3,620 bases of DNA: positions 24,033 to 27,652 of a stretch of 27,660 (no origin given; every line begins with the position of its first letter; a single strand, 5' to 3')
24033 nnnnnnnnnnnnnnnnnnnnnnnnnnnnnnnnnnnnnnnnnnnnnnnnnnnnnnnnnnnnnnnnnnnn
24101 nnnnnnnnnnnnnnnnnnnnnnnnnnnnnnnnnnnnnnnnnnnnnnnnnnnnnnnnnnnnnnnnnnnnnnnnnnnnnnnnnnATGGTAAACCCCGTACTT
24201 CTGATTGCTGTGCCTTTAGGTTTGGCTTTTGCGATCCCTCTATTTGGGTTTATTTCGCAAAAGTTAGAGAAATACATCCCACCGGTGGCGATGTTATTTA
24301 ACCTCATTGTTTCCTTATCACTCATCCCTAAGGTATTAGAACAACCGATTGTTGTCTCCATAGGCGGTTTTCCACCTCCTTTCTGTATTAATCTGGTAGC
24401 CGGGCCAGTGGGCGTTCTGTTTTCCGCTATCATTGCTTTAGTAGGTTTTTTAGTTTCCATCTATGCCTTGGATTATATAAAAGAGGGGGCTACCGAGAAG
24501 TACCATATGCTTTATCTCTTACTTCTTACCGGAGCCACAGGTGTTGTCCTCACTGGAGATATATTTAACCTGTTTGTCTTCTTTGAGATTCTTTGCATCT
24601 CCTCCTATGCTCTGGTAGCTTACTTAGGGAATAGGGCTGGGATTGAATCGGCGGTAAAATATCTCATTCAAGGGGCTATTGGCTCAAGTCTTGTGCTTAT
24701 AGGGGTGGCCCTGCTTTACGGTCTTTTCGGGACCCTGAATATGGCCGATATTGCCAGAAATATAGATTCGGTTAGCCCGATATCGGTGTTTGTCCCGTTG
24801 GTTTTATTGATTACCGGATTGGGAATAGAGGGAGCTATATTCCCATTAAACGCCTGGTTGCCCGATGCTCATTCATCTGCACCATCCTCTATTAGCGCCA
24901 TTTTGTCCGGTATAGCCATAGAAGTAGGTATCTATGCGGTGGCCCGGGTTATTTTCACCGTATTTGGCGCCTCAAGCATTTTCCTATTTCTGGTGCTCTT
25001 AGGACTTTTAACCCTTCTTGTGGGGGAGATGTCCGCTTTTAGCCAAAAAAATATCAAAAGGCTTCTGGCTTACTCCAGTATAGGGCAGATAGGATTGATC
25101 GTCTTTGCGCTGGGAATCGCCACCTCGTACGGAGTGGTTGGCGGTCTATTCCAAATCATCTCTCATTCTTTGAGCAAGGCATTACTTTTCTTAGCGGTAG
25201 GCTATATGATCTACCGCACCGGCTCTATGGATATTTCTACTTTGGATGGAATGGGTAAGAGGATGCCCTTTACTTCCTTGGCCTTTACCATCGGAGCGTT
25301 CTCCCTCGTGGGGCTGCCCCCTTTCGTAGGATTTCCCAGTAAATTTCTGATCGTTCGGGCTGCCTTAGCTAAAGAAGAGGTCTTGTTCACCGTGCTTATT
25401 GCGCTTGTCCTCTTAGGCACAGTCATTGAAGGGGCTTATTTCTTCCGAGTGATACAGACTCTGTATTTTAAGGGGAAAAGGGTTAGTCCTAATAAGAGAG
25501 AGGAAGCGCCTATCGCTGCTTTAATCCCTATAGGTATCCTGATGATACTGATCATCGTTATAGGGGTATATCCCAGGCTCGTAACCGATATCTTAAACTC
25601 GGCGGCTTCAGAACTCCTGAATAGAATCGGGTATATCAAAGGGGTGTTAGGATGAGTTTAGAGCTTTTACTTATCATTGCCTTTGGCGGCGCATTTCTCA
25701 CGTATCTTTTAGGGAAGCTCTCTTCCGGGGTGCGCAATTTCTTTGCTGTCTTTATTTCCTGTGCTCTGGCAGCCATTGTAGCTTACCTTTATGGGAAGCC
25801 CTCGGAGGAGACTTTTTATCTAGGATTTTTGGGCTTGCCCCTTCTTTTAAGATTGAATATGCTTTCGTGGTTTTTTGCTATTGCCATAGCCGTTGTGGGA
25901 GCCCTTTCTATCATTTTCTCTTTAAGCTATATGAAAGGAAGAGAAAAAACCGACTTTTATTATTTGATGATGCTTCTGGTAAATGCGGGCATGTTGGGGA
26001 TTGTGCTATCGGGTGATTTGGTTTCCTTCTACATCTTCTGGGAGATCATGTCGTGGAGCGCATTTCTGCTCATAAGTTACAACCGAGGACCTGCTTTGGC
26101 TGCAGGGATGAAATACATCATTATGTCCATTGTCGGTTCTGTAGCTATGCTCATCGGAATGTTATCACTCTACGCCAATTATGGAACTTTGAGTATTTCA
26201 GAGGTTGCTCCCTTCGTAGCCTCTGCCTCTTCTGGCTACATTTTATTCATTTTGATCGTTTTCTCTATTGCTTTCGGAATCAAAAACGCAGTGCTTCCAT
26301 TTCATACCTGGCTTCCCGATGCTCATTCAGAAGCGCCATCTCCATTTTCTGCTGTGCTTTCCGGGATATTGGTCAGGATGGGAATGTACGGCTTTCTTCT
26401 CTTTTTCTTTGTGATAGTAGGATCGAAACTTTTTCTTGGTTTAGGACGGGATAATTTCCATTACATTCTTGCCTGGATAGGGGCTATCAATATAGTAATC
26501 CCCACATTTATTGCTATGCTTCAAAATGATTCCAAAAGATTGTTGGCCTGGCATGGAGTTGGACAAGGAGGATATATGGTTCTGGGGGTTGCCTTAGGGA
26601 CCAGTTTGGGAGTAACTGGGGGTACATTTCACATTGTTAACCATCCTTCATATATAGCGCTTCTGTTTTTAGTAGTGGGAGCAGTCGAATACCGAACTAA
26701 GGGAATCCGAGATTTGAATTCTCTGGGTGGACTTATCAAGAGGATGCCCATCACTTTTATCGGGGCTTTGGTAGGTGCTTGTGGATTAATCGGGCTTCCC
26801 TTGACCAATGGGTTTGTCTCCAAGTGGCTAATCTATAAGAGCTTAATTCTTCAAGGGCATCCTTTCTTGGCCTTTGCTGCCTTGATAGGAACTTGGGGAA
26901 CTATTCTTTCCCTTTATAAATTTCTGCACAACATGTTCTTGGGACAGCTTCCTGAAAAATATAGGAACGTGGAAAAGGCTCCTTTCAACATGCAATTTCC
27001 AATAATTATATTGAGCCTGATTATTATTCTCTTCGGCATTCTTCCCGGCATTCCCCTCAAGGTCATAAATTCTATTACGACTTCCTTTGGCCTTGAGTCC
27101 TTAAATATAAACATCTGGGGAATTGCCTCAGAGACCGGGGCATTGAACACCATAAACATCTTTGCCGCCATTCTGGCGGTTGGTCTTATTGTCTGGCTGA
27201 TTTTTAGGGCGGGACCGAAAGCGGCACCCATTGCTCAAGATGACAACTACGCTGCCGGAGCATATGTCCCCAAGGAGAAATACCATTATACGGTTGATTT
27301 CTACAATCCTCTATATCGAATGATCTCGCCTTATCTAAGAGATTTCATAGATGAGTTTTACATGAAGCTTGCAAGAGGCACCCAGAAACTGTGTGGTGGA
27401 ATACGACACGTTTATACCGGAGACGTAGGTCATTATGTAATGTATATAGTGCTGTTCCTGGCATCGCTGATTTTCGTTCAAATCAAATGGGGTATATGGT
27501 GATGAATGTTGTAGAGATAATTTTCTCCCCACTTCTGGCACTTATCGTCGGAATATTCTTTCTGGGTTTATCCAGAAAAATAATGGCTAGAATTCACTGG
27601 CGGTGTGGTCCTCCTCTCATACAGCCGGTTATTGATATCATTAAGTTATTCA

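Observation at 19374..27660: Bacterial MBX/MBS-type respiratory complex with a built-in NSR/CoADR-like flavoprotein: candidate NAD(P)H-linked, ion-pumping sulfur or disulfide respiration system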

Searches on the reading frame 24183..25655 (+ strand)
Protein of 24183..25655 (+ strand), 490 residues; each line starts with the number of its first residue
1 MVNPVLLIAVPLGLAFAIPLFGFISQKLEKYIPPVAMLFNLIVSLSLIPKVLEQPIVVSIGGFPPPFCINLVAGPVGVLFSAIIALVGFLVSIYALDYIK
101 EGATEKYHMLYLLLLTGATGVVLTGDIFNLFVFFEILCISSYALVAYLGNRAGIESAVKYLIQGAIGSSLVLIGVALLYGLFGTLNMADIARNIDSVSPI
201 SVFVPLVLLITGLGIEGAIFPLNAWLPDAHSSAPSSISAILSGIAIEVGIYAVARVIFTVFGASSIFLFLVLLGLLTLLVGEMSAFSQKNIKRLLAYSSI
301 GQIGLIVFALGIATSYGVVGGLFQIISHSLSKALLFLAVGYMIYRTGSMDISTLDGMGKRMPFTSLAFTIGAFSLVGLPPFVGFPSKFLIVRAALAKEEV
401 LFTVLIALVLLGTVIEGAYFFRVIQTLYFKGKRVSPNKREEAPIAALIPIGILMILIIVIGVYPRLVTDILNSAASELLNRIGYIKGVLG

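Call 3: search_protein_families(library=pfam, proteins=[window:24183-25655:+], max_evalue=0.01)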
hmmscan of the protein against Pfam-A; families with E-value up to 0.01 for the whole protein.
window:24183-25655:+ (490 aa): 3 families
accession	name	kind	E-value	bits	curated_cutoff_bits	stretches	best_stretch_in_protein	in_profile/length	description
PF00361.26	Proton_antipo_M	-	5.9e-61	206.7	21.5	1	126-406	3-288/294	NADH:quinone oxidoreductase/Mrp antiporter, TM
PF10125.14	NADHdeh_related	-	2.6e-06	27.5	27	1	116-214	79-174/218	NADH dehydrogenase I, subunit N related protein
PF00662.26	Proton_antipo_N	-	0.00083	19.7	24.5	1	74-101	16-43/51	NADH-Ubiquinone oxidoreductase (complex I), chain 5 N-terminus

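Call 4: search_protein_families(library=ncbifam, proteins=[window:24183-25655:+], max_evalue=0.001)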
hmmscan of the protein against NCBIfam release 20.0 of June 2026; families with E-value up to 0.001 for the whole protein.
window:24183-25655:+ (490 aa): 75 families (the best 25 are shown)
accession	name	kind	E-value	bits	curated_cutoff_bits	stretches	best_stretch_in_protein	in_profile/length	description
NF006241.0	PRK08377.1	equivalog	1.4e-142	476.2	645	1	3-488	4-487/494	NADH dehydrogenase subunit N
NF006240.0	PRK08376.1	subfamily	3.1e-105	353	662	1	4-490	7-519/521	putative monovalent cation/H+ antiporter subunit D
NF009306.0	PRK12663.1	equivalog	3.4e-95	319.7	542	1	7-489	9-492/498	Na+/H+ antiporter subunit D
NF006419.0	PRK08668.1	equivalog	6.7e-87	292.7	617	1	20-477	16-480/613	NADH dehydrogenase subunit M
NF005818.0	PRK07691.1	equivalog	1e-83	282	586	1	6-489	8-494/496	Na+/H+ antiporter subunit D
NF009305.0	PRK12662.1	equivalog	5.3e-83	279.4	700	1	4-479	6-491/492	putative monovalent cation/H+ antiporter subunit D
NF009309.0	PRK12666.1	equivalog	3.8e-74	250.3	476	1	5-489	9-516/529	monovalent cation/H+ antiporter subunit D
NF009308.0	PRK12665.1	equivalog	7.8e-73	245.8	585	1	7-424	12-434/531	Na+/H+ antiporter subunit D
TIGR00944.1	2a6301s04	subfamily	6.3e-72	243.3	692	1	8-457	5-458/463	multicomponent K+/H+ antiporter, MrpD/PhaD subunit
NF005086.0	PRK06521.1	equivalog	4.9e-69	233.5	667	1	29-480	33-508/669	hydrogenase 4 subunit B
TIGR01972.1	NDH_I_M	subfamily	6.9e-69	232.8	263.8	1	76-480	79-484/486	NADH-quinone oxidoreductase subunit M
NF006238.0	PRK08375.1-4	equivalog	1.4e-68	232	626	1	5-415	7-419/531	putative monovalent cation/H+ antiporter subunit D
NF006236.0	PRK08375.1-1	equivalog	4.6e-66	223.8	663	1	4-472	9-489/493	putative monovalent cation/H+ antiporter subunit D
NF009288.0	PRK12648.1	equivalog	6.8e-65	219.7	1104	1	5-479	4-487/954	monovalent cation/H+ antiporter subunit A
NF005097.0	PRK06525.1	equivalog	1.7e-64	218.3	430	1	68-459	69-470/480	hydrogenase 4 subunit D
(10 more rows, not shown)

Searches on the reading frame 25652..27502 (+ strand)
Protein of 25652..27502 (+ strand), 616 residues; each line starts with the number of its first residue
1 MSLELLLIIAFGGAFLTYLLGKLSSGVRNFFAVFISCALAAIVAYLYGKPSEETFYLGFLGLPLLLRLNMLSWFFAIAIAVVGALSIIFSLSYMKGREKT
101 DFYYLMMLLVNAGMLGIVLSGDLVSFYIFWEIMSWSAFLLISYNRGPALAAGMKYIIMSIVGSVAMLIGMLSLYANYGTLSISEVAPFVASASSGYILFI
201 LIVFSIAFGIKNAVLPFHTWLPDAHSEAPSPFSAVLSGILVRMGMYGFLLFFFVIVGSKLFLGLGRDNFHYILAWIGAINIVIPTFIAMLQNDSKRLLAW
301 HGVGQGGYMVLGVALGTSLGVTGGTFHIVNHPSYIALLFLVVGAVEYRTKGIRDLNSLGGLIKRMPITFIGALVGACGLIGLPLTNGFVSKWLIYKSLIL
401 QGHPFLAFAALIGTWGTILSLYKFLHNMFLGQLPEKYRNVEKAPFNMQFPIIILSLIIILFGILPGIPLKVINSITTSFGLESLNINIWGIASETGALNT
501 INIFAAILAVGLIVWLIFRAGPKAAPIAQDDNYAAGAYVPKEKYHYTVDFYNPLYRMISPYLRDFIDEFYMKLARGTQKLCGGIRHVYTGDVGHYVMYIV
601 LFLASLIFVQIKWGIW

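Call 4: search_protein_families(library=ncbifam, proteins=[window:25652-27502:+], max_evalue=0.001)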
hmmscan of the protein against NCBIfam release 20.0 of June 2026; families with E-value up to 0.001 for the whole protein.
window:25652-27502:+ (616 aa): 74 families (the best 25 are shown)
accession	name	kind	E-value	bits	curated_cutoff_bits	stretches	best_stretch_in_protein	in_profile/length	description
NF006419.0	PRK08668.1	equivalog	8.7e-151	503.7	617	1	1-608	2-610/613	NADH dehydrogenase subunit M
NF006240.0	PRK08376.1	subfamily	2.3e-88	297.4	662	1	3-467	7-494/521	putative monovalent cation/H+ antiporter subunit D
NF005086.0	PRK06521.1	equivalog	1.2e-73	248.7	667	1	29-562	37-597/669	hydrogenase 4 subunit B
NF009310.0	PRK12668.1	equivalog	3.6e-71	240.7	564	1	23-467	23-436/584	Na(+)/H(+) antiporter subunit D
TIGR01972.1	NDH_I_M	subfamily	8.8e-70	235.7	263.8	1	51-474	59-477/486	NADH-quinone oxidoreductase subunit M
NF009288.0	PRK12648.1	equivalog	2.3e-67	227.9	1104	1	1-478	1-484/954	monovalent cation/H+ antiporter subunit A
NF009287.0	PRK12647.1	equivalog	1.3e-61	209.1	937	1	10-490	14-493/773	putative monovalent cation/H+ antiporter subunit A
NF005141.0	PRK06590.1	equivalog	7.3e-61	206.8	556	1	26-610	32-609/615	NADH-quinone oxidoreductase subunit L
NF009306.0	PRK12663.1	equivalog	1.7e-59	201.9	542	1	69-477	76-479/498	Na+/H+ antiporter subunit D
TIGR00940.1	2a6301s01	subfamily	6.9e-59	199.9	920.45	1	57-489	62-518/793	monovalent cation:proton antiporter subunit A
TIGR01974.1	NDH_I_L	subfamily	1.5e-57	195.9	407.5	1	31-608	35-627/630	NADH-quinone oxidoreductase subunit L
NF005097.0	PRK06525.1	equivalog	2.6e-56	191.3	430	1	8-459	10-469/480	hydrogenase 4 subunit D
NF006241.0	PRK08377.1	equivalog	7.6e-56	190.1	645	1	5-476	7-474/494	NADH dehydrogenase subunit N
NF009305.0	PRK12662.1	equivalog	4.7e-55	187.2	700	1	29-473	33-483/492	putative monovalent cation/H+ antiporter subunit D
NF009285.0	PRK12645.1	equivalog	2.3e-54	184.9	1028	1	55-517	63-548/804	Na+/H+ antiporter subunit A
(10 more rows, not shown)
